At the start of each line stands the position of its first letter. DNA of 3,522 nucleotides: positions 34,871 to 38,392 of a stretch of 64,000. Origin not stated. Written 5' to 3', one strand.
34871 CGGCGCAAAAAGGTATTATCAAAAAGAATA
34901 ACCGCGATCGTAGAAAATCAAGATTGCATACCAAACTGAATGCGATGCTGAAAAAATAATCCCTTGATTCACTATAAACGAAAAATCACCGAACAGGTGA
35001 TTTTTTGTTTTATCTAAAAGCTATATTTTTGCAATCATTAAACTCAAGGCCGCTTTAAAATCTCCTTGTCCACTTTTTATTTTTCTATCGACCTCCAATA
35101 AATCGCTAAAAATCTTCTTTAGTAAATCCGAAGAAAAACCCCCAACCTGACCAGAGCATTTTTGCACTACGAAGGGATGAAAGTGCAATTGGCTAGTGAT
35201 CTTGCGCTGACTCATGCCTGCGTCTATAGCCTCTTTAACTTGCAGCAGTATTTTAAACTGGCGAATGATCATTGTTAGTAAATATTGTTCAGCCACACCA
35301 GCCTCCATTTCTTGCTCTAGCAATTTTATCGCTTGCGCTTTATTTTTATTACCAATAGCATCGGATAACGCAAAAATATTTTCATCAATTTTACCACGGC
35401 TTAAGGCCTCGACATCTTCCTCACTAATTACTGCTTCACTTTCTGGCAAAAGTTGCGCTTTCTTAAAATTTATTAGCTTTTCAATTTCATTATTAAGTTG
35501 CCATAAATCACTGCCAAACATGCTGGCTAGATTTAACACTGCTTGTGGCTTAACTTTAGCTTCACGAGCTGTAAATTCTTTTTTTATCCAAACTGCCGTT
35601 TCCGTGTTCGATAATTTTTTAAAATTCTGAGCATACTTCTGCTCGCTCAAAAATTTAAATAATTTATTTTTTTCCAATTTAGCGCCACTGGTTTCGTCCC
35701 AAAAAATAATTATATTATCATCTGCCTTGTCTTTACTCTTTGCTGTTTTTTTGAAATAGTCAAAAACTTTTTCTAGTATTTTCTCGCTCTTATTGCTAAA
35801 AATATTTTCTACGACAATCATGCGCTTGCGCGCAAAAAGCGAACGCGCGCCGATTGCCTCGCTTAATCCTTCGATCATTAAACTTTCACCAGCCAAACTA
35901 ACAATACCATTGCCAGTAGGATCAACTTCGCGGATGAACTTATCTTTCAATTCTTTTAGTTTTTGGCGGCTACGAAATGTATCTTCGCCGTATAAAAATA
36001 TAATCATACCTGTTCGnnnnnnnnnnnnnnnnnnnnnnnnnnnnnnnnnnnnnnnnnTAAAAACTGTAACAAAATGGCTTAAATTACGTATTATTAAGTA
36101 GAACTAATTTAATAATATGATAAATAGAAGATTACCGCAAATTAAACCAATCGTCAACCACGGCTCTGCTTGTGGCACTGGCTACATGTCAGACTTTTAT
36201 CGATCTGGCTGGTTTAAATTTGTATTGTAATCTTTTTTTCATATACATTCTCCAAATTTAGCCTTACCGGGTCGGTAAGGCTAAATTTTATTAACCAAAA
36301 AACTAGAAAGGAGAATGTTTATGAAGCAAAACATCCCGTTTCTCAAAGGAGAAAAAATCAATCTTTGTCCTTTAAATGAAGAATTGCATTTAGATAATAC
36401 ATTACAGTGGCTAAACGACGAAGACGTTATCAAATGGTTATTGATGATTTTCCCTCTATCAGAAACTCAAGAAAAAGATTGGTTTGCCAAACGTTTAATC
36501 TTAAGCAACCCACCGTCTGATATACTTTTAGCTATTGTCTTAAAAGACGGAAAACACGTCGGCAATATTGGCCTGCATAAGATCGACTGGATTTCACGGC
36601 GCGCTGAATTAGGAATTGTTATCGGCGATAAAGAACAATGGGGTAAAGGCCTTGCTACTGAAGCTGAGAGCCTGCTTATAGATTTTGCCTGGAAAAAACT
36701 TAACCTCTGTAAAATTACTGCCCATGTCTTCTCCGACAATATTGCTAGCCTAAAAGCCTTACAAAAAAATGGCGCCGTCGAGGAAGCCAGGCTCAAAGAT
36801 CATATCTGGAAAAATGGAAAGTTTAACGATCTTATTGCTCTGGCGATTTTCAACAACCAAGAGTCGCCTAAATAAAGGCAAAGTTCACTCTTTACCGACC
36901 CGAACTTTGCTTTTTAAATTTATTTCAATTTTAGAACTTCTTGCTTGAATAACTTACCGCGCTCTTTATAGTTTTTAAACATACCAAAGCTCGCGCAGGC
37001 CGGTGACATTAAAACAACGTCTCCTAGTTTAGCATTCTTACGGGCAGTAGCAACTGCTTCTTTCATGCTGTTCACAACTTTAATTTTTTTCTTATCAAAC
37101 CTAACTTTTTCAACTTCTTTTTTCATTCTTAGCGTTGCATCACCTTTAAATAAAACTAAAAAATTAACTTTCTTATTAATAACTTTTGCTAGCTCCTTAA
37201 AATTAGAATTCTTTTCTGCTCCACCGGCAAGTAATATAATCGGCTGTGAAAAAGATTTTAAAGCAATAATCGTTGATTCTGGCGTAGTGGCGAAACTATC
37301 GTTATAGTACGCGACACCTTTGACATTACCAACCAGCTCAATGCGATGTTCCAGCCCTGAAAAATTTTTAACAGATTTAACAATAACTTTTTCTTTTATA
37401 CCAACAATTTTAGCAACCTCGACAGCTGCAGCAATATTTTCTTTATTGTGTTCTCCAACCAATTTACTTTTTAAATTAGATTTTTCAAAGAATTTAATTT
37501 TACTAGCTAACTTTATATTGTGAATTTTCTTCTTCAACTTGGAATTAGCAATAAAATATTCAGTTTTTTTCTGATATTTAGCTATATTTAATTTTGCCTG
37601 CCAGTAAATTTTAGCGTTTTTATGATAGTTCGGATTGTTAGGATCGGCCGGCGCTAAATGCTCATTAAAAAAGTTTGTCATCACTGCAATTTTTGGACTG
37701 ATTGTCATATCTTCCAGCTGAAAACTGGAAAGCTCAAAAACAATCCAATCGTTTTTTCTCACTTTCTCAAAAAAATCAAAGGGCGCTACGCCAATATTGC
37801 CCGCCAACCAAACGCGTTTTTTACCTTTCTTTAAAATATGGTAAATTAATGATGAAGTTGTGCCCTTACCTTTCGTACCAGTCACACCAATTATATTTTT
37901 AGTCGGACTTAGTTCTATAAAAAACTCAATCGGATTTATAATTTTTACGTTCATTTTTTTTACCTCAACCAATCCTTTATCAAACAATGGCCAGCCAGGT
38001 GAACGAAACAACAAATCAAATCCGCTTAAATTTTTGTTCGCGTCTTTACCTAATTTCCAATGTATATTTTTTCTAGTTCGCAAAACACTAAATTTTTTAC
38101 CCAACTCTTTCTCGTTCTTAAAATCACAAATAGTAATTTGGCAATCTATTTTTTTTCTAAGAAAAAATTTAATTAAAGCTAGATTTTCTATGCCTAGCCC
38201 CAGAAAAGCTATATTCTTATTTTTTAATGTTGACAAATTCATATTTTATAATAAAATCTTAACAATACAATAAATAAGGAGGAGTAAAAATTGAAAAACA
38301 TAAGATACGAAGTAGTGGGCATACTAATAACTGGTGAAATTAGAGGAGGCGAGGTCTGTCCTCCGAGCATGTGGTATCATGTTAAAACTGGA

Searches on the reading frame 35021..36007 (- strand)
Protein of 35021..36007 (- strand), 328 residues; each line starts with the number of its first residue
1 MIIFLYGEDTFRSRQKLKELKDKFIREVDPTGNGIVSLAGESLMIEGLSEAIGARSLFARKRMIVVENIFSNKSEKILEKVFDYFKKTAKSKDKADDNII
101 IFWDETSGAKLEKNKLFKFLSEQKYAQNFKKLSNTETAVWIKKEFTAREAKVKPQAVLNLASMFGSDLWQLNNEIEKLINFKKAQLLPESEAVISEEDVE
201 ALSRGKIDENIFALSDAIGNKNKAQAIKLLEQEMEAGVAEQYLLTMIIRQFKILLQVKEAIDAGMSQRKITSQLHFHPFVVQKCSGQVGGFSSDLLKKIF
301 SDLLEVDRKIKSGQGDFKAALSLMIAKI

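Call 11: search_protein_families(library=pfam, proteins=[window:35021-36007:-], max_evalue=0.001)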
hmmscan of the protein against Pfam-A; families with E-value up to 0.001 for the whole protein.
window:35021-36007:- (328 aa): 1 family
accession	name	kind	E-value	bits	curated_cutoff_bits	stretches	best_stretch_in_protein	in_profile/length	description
PF21694.2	DNA_pol3_delta_C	-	2e-31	108.9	27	1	209-328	2-121/121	DNA polymerase III delta subunit, C-terminal domain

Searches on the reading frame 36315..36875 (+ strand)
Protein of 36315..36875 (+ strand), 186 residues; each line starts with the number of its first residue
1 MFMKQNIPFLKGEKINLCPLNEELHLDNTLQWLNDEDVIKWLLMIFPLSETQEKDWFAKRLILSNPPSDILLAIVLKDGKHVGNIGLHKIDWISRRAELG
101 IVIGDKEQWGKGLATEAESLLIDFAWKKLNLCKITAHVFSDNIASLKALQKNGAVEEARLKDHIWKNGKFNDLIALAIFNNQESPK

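Call 11: search_protein_families(library=pfam, proteins=[window:36315-36875:+], max_evalue=0.001)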
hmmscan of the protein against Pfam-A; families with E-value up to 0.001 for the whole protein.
window:36315-36875:+ (186 aa): 3 families
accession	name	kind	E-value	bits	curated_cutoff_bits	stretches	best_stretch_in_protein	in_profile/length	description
PF13302.13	Acetyltransf_3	-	1.8e-28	100.4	25.4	1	16-154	3-137/138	Acetyltransferase (GNAT) domain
PF00583.31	Acetyltransf_1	-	2.1e-10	41.3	20.7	1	38-153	4-115/116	Acetyltransferase (GNAT) family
PF13420.13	Acetyltransf_4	-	1.6e-08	35.1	24.3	1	31-172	14-152/155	Acetyltransferase (GNAT) domain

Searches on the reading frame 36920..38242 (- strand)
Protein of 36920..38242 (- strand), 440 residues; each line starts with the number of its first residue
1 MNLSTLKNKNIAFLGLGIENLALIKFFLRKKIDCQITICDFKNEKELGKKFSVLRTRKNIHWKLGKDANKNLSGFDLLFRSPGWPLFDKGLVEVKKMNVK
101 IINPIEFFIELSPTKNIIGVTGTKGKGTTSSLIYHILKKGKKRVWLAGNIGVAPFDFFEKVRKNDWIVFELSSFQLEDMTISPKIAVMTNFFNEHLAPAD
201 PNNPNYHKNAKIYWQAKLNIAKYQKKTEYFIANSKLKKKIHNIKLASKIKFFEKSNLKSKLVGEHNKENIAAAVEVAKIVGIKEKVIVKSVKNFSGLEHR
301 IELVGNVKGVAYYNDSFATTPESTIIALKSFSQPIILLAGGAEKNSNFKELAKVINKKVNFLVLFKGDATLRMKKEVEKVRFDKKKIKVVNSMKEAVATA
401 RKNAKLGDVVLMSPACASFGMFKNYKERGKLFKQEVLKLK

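Call 10: search_protein_families(library=pfam, proteins=[window:36920-38242:-], max_evalue=0.001)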
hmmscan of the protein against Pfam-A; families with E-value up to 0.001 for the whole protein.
window:36920-38242:- (440 aa): 3 families
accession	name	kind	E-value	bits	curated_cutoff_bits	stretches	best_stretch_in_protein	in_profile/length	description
PF08245.18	Mur_ligase_M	-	1.2e-18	68.2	24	1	120-237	1-126/200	Mur ligase middle domain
PF02875.26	Mur_ligase_C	-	4.2e-16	60.4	28.4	1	299-416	1-127/127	Mur ligase, glutamate ligase domain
PF21799.2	MurD-like_N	-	1.6e-07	31.9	27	1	9-102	1-87/88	Mur ligase MurD-like, N-terminal domain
